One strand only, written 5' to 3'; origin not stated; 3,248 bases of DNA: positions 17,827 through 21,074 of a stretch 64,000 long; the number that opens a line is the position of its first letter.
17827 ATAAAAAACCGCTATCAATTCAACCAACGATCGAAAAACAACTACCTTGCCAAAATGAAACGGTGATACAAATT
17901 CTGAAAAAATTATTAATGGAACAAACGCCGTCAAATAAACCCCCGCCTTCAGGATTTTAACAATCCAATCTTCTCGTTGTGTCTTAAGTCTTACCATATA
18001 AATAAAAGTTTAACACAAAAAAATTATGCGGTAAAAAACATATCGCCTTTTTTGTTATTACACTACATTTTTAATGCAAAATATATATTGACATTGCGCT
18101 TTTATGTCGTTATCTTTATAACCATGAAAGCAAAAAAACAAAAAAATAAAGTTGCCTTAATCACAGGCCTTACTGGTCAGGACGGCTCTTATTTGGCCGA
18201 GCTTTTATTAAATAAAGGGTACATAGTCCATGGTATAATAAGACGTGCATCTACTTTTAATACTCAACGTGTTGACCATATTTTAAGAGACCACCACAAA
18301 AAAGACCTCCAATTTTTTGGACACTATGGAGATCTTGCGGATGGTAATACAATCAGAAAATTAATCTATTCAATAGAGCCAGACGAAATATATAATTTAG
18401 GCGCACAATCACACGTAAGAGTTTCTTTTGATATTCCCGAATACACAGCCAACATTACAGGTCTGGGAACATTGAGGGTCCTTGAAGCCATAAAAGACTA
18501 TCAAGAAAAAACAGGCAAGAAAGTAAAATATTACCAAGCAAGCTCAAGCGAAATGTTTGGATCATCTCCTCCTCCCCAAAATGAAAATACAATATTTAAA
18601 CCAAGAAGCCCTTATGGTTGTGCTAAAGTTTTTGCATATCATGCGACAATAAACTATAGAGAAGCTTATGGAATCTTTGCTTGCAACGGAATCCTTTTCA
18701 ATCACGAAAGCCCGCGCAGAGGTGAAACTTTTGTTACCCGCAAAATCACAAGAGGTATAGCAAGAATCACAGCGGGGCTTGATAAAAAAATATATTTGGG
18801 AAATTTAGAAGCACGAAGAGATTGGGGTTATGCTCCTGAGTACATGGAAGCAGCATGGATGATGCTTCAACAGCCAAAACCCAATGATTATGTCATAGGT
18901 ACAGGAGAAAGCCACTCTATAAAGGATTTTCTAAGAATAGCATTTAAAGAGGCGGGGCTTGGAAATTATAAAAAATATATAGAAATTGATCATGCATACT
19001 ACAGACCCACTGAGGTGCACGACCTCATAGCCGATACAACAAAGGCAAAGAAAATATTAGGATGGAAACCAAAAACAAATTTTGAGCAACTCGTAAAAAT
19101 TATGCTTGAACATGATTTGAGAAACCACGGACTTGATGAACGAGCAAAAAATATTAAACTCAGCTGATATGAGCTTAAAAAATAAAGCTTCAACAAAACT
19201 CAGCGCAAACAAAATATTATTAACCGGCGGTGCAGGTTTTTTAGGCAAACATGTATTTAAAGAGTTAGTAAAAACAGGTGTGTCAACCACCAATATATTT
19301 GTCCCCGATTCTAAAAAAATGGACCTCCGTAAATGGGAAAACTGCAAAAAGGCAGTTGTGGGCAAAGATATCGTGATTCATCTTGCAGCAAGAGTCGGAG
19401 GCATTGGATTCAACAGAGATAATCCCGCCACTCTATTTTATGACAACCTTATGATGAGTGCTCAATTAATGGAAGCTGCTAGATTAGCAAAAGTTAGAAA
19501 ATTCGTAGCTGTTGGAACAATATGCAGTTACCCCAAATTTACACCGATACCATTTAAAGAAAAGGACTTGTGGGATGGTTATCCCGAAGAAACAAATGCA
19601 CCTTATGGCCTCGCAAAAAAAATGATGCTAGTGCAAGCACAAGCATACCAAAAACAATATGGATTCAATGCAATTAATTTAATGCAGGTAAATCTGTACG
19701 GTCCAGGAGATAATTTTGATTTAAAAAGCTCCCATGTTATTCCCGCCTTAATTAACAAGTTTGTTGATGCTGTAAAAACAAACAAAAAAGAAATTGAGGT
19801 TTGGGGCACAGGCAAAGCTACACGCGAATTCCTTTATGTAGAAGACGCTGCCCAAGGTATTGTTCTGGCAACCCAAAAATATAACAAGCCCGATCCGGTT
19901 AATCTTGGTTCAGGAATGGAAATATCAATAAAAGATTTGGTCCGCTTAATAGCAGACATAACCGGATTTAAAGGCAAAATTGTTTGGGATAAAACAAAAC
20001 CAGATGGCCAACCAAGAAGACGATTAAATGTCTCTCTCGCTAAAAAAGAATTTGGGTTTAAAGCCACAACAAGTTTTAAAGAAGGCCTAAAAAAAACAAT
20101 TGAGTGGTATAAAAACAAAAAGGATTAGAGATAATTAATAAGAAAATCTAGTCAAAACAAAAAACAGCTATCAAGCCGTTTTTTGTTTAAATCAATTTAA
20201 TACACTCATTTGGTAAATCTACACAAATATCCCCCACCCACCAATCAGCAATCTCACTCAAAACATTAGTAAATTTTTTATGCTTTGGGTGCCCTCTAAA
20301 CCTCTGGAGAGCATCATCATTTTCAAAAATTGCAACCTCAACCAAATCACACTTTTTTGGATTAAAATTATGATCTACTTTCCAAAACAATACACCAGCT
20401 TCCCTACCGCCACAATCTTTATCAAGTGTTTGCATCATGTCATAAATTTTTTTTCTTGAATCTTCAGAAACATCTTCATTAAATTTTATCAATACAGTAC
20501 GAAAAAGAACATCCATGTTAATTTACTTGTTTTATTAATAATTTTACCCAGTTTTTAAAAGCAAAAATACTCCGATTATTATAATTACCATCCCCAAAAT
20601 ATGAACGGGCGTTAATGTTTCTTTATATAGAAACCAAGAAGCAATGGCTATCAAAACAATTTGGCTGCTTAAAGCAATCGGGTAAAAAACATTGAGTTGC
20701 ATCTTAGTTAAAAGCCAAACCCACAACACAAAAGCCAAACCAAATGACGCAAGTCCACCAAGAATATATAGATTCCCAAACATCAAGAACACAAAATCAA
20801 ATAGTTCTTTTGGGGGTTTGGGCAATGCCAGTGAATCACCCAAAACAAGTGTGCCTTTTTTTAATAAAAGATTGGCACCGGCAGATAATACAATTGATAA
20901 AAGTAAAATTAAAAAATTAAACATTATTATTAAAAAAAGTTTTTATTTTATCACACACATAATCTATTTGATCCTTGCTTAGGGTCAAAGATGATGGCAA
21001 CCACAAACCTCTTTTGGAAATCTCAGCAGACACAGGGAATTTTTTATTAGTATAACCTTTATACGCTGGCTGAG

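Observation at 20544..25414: Arn-like polyprenyl-phosphate sugar modification pathway assembled from dispersed genes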

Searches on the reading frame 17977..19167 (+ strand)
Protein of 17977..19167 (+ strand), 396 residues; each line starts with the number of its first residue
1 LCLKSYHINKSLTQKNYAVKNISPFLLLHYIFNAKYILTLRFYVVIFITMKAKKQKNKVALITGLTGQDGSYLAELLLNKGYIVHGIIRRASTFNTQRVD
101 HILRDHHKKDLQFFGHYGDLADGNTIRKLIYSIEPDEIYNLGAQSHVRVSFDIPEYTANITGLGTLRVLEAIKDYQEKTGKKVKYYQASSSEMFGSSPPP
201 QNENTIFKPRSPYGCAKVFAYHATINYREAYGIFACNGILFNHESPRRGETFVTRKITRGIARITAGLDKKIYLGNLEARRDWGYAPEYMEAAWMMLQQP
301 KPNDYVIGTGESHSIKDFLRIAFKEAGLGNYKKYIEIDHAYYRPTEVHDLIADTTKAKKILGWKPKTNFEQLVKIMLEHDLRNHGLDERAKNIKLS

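Call 4: search_protein_families(library=pfam, proteins=[window:17977-19167:+], max_evalue=0.01)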
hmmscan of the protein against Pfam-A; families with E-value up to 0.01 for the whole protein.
window:17977-19167:+ (396 aa): 4 families
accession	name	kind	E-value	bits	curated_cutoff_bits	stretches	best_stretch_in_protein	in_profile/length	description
PF16363.11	GDP_Man_Dehyd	-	2.9e-133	444.9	27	1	61-376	1-332/332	GDP-mannose 4,6 dehydratase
PF01370.27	Epimerase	-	5.5e-66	222.8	20.9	1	60-308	1-240/240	NAD dependent epimerase/dehydratase family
PF04321.23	RmlD_sub_bind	-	0.0014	18.2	27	1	61-227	4-139/287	RmlD substrate binding domain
PF02719.21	Polysacc_synt_2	-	0.0019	17.9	20.2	1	61-175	2-118/293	Polysaccharide biosynthesis protein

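Call 93: search_protein_families(library=ncbifam, proteins=[window:18124-19167:+], max_evalue=0.00001)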
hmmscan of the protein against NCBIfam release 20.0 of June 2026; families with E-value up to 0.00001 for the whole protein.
window:18124-19167:+ (347 aa): 8 families
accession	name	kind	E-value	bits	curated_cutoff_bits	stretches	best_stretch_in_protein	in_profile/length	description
TIGR01472.1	gmd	equivalog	6.7e-153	508.8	415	1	9-333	1-340/342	GDP-mannose 4,6-dehydratase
TIGR01181.1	dTDP_gluc_dehyt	equivalog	8.3e-27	94.1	365.1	1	12-331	3-311/321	dTDP-glucose 4,6-dehydratase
TIGR04180.1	EDH_00030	hypoth_equivalog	1.6e-24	86.5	475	1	12-318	2-296/297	NAD-dependent 4,6-dehydratase LegB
TIGR02622.1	CDP_4_6_dhtase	equivalog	1.7e-20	73.4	278.45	1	7-129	3-121/352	CDP-glucose 4,6-dehydratase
TIGR01179.1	galE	equivalog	1.6e-15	56.8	262.3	1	12-174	3-155/332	UDP-glucose 4-epimerase GalE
NF007490.0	PRK10084.1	subfamily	5.9e-14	51.8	649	1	64-337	53-340/361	dTDP-glucose 4,6-dehydratase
NF007582.0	PRK10217.1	equivalog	2.4e-12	46.6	698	1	67-334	56-334/355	dTDP-glucose 4,6-dehydratase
NF043036.1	ErythonDh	equivalog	2.8e-06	26.8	325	1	12-171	4-156/321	D-erythronate dehydrogenase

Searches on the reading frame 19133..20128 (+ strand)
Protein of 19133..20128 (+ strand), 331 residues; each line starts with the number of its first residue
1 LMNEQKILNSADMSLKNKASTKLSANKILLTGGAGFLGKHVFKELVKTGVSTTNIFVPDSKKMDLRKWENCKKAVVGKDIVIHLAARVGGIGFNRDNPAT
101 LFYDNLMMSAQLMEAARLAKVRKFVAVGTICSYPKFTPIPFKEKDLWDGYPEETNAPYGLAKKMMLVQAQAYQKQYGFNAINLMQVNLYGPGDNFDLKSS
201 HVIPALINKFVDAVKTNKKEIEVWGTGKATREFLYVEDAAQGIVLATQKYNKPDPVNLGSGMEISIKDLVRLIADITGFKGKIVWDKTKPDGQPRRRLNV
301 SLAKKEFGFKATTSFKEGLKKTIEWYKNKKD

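Call 4: search_protein_families(library=pfam, proteins=[window:19133-20128:+], max_evalue=0.01)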
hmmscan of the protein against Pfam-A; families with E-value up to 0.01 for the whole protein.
window:19133-20128:+ (331 aa): 7 families
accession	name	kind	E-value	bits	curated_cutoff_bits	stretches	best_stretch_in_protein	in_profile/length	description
PF01370.27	Epimerase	-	6.2e-53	180.1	20.9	1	28-259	1-240/240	NAD dependent epimerase/dehydratase family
PF16363.11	GDP_Man_Dehyd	-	6.5e-29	101.9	27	1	63-322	59-332/332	GDP-mannose 4,6 dehydratase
PF01073.25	3Beta_HSD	-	1.4e-09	37.8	22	1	60-254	49-236/280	3-beta hydroxysteroid dehydrogenase/isomerase family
PF02719.21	Polysacc_synt_2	-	6.6e-07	29.2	20.2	0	64-129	62-128/293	Polysaccharide biosynthesis protein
PF13460.12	NAD_binding_10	-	1.3e-05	25.6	27.2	1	32-135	1-104/184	NAD(P)H-binding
PF04321.23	RmlD_sub_bind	-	0.0004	20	27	1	27-86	2-60/287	RmlD substrate binding domain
PF07993.18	NAD_binding_4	-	0.00072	19.2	20.1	0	30-57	1-28/258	Male sterility protein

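Call 93: search_protein_families(library=ncbifam, proteins=[window:19133-20128:+], max_evalue=0.00001)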
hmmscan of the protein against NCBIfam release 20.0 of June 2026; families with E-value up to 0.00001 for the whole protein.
window:19133-20128:+ (331 aa): 15 families
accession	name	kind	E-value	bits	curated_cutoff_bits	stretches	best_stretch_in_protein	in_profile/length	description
NF047922.1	GDPFucSynFcl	equivalog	1.6e-84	283.9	500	1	26-329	3-304/308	GDP-L-fucose synthase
TIGR04180.1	EDH_00030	hypoth_equivalog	4.7e-28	98.1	475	1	64-291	57-272/297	NAD-dependent 4,6-dehydratase LegB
TIGR01181.1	dTDP_gluc_dehyt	equivalog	1.6e-27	96.4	365.1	1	76-330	70-315/321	dTDP-glucose 4,6-dehydratase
TIGR01179.1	galE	equivalog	2.4e-24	85.8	262.3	1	27-330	1-329/332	UDP-glucose 4-epimerase GalE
NF011728.1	PRK15181.1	equivalog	5.7e-19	68.3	760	1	62-330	75-341/348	Vi polysaccharide biosynthesis UDP-N-acetylglucosaminuronic acid C-4 epimerase TviC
NF007490.0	PRK10084.1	subfamily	6.5e-15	55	649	1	154-329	163-337/361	dTDP-glucose 4,6-dehydratase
TIGR02197.1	heptose_epim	equivalog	3.5e-14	52.7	274.6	1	28-328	1-315/316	ADP-glyceromanno-heptose 6-epimerase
NF007582.0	PRK10217.1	equivalog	2.8e-13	49.7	698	1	78-328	75-333/355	dTDP-glucose 4,6-dehydratase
NF042422.1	oxyalk_red_OleD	equivalog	7.8e-13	48.5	580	1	27-248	2-216/329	2-alkyl-3-oxoalkanoate reductase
TIGR03466.1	HpnA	hypoth_equivalog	2.5e-12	46.3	367.65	1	27-129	2-113/327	hopanoid-associated sugar epimerase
NF007956.0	PRK10675.1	subfamily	3e-11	43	394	1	79-328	75-331/338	UDP-glucose 4-epimerase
TIGR02622.1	CDP_4_6_dhtase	equivalog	8.7e-11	41.5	278.45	1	63-329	61-333/352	CDP-glucose 4,6-dehydratase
NF042423.1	oxyalk_red_Shew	equivalog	4.3e-10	39.2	580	1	24-265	7-239/331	2-alkyl-3-oxoalkanoate reductase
NF052578.1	StrlDmthSdmBMthl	equivalog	4e-07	30.1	600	1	61-279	48-247/328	sterol demethylase protein SdmB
TIGR01472.1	gmd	equivalog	7.6e-06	25.4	415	0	115-286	117-275/342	GDP-mannose 4,6-dehydratase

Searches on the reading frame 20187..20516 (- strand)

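Call 4: search_protein_families(library=pfam, proteins=[window:20187-20516:-], max_evalue=0.01)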
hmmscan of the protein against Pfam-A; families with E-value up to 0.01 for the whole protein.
window:20187-20516:- (109 aa): 1 family
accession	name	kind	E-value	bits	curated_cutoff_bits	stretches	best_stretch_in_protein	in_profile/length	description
PF07876.18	Dabb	-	1.4e-11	45.3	25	1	5-93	2-89/96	Stress responsive A/B Barrel Domain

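Call 11: search_protein_families(library=ncbifam, proteins=[window:20187-20516:-], max_evalue=0.01)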
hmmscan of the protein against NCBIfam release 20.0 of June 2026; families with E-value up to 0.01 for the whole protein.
window:20187-20516:- (109 aa): 0 families

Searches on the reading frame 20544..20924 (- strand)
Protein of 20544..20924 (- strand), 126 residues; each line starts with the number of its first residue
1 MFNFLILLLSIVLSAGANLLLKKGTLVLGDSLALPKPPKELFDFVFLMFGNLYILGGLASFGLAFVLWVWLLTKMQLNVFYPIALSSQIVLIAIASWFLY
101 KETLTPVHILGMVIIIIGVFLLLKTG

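Call 4: search_protein_families(library=pfam, proteins=[window:20544-20924:-], max_evalue=0.01)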
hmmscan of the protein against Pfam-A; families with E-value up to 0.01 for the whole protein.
window:20544-20924:- (126 aa): 2 families
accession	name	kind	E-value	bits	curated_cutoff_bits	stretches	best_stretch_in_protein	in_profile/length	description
PF00892.27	EamA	-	2.2e-07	31.7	28.2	1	41-123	62-134/135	EamA-like transporter family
PF10639.15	TMEM234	-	4e-06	27.3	30.1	1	39-122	30-112/113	Putative transmembrane family 234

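Call 11: search_protein_families(library=ncbifam, proteins=[window:20544-20924:-], max_evalue=0.01)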
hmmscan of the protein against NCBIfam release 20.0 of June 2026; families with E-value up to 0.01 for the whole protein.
window:20544-20924:- (126 aa): 14 families
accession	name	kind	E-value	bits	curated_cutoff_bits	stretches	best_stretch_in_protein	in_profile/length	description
NF011625.2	PRK15051.1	equivalog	1.3e-08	35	92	1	57-122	43-107/111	4-amino-4-deoxy-L-arabinose-phosphoundecaprenol flippase subunit ArnE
NF002816.2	PRK02971.1-2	equivalog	3.1e-08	34.1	99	1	8-122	4-116/120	4-amino-4-deoxy-L-arabinose-phosphoundecaprenol flippase subunit ArnF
NF012170.0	qac_SMR_J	exception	2.4e-05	24.6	210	1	54-122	32-100/107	quaternary ammonium compound efflux SMR transporter QacJ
TIGR03340.1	phn_DUF6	hypoth_equivalog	2.6e-05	24.1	288.15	1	73-123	85-134/281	phosphonate utilization associated putative membrane protein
NF051482.1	EbrB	exception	0.00014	22.4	160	1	54-123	33-102/105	SMR family multidrug efflux transporter EbrB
NF000023.1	qac_SMR_C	exception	0.00021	21.4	200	1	54-122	32-100/107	quaternary ammonium compound efflux SMR transporter QacC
NF000384.1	QacCGHJ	equivalog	0.00023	21.4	160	1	54-122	32-100/107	QacCGHJ group quaternary ammonium compound efflux SMR transporter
NF000277.1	qac_SMR_G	exception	0.0012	19.1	200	1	54-122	32-100/107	quaternary ammonium compound efflux SMR transporter QacG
NF007087.1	PRK09541.1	subfamily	0.0025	18.3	162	1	55-121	34-100/110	EmrE family multidrug efflux SMR transporter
NF033137.0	SMR_qac_int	equivalog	0.0034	17.9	188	1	59-122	37-100/109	Qac family quaternary ammonium compound efflux SMR transporter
NF042984.1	SMR_efflux_EmrE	exception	0.0043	17.4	226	1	56-121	35-100/110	multidrug efflux SMR transporter EmrE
NF007767.1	PRK10452.1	equivalog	0.0057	16.8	122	1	58-122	37-101/120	multidrug/spermidine efflux SMR transporter subunit MdtJ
NF000148.1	SMR_qac_pB8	exception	0.0065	17.1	200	1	71-121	50-100/110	Qac-pB8 family quaternary ammonium compound efflux SMR transporter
NF000279.1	qac_SMR_H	exception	0.0086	16.4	205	1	56-123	34-101/107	quaternary ammonium compound efflux SMR transporter QacH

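Call 14: search_solved_structures(query=window:20544-20924:-, max_evalue=1)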
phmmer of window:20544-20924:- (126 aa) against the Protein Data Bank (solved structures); distinct sequences matched with E-value up to 1: 6.
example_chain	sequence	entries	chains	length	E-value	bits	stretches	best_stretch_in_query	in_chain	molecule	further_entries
7jk8_A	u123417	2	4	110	0.12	15.9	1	56-122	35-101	Multidrug SMR transporter | Multidrug transporter EmrE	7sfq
7mgx_A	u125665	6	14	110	0.18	15.3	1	55-122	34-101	Multidrug transporter EmrE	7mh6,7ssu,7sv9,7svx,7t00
3b5d_A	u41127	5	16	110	0.21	15.2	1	56-122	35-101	Multidrug transporter emrE | SMR family multidrug efflux protein EmrE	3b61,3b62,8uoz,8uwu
8uoz_B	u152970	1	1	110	0.22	15.1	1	56-122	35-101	SMR family multidrug efflux protein EmrE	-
2i68_A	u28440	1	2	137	0.27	14.8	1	57-122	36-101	Protein emrE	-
8uwu_A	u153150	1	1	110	0.28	14.7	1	58-122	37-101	SMR family multidrug efflux protein EmrE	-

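Call 58: find_homologous_proteins(query=window:20544-20924:-, max_evalue=0.00001)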
Query window:20544-20924:- (126 aa): 5 proteins with E <= 0.00001 among 56 candidates.
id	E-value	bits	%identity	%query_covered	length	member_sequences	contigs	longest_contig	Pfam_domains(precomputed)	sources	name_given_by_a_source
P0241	3.1e-69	249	100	100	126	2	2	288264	PF00892.27,PF10639.16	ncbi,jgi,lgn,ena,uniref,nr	ncbi:MAG: hypothetical protein COV29_02025 [Candidatus Yanofskybacteria bacterium CG10_big_fil_rev_8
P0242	3.7e-50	187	78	98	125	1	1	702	PF00892.27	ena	-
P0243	2.4e-38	149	64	98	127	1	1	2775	PF00892.27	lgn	-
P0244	5.0e-37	145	60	99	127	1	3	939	-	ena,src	-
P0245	4.2e-36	142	60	98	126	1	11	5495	-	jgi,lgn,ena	-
